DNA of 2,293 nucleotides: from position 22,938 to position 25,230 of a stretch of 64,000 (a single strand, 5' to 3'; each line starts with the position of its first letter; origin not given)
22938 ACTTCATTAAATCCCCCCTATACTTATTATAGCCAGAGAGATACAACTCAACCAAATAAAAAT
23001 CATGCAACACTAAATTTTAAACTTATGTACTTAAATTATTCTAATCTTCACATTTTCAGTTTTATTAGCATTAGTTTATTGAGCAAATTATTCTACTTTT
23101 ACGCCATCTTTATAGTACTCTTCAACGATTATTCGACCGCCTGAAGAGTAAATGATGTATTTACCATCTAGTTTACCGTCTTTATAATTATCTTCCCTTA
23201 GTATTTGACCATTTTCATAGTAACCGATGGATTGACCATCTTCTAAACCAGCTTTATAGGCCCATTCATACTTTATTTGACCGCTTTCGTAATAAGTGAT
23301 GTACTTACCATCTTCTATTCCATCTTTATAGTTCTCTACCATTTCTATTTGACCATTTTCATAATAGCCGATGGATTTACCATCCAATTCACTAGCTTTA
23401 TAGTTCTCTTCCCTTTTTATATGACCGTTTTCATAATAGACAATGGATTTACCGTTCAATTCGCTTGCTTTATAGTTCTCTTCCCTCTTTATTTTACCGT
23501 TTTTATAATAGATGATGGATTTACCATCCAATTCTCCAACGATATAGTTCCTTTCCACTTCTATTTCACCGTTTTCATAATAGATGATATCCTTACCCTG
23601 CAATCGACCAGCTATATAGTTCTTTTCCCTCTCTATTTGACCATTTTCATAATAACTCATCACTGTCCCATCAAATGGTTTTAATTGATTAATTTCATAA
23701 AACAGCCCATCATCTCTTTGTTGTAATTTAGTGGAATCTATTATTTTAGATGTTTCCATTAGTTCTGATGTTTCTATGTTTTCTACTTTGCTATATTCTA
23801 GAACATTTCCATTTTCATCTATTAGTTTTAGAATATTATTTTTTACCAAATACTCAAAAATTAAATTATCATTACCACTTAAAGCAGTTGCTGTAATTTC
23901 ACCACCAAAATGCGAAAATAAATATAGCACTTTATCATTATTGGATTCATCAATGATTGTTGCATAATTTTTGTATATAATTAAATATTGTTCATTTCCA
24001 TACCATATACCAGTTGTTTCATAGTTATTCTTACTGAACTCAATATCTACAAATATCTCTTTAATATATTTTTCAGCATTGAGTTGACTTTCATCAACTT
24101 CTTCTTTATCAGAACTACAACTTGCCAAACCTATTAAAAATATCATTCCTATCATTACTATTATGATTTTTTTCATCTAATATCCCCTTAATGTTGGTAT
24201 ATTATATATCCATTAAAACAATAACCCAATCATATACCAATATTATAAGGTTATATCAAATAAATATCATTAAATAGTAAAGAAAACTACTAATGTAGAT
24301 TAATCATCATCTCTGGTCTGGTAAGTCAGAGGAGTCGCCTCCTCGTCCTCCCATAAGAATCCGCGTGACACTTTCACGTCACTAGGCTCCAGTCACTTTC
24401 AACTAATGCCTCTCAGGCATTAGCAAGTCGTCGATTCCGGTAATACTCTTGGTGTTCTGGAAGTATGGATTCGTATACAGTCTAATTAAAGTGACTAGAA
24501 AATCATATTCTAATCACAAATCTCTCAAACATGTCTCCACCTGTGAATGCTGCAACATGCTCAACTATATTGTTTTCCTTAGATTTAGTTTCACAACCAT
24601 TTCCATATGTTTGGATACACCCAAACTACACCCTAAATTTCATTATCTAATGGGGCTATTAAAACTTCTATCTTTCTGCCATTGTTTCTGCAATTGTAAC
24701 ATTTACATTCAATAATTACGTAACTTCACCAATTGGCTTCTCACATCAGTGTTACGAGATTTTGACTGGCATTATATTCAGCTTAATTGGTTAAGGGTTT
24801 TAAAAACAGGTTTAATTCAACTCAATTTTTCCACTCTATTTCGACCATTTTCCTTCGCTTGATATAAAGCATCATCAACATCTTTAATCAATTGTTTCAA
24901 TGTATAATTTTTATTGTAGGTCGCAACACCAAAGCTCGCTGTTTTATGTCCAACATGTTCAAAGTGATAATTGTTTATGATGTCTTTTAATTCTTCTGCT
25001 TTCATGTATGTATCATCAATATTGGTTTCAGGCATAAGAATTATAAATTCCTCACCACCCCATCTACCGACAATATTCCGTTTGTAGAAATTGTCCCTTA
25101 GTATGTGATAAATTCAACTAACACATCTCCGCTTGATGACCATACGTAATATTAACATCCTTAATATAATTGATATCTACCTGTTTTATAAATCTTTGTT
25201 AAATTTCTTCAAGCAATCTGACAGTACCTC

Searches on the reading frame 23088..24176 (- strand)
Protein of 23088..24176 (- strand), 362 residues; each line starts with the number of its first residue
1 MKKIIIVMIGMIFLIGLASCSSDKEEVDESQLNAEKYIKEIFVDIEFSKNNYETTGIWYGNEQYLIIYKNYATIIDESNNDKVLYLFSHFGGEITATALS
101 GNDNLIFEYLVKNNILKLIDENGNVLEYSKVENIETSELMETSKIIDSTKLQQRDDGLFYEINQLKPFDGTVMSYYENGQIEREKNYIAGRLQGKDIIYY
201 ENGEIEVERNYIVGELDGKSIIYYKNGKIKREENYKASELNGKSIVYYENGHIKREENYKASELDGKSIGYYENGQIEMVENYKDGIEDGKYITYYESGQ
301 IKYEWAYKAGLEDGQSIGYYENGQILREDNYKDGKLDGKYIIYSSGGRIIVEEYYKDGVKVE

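Call 12: find_encoding_contigs(protein=window:23088-24176:-, flank=3000, max_places=10)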
Protein window:23088-24176:- (362 aa): no gene with exactly this product is on record in the collection.

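Call 17: search_protein_families(library=pfam, proteins=[window:23088-24176:-])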
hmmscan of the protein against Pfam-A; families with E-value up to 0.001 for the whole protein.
window:23088-24176:- (362 aa): 1 family
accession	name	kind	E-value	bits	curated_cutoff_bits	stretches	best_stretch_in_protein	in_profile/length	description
PF07661.19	MORN_2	-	2.6e-32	107.5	29.6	4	216-236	1-21/22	MORN repeat variant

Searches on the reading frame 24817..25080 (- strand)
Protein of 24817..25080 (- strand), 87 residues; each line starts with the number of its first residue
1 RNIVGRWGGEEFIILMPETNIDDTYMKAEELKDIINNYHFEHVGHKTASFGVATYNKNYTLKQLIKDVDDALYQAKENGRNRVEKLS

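Call 17: search_protein_families(library=pfam, proteins=[window:24817-25080:-])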
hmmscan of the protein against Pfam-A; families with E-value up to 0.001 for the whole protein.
window:24817-25080:- (87 aa): 2 families
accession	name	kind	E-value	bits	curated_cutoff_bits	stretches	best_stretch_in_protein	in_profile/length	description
PF00990.26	GGDEF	-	2.3e-17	63.7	23.8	1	2-82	74-161/161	Diguanylate cyclase, GGDEF domain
PF22335.1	Cas10-Cmr2_palm2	-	3.9e-06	27.5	27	1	8-83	58-132/133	Cas10/Cmr2, second palm domain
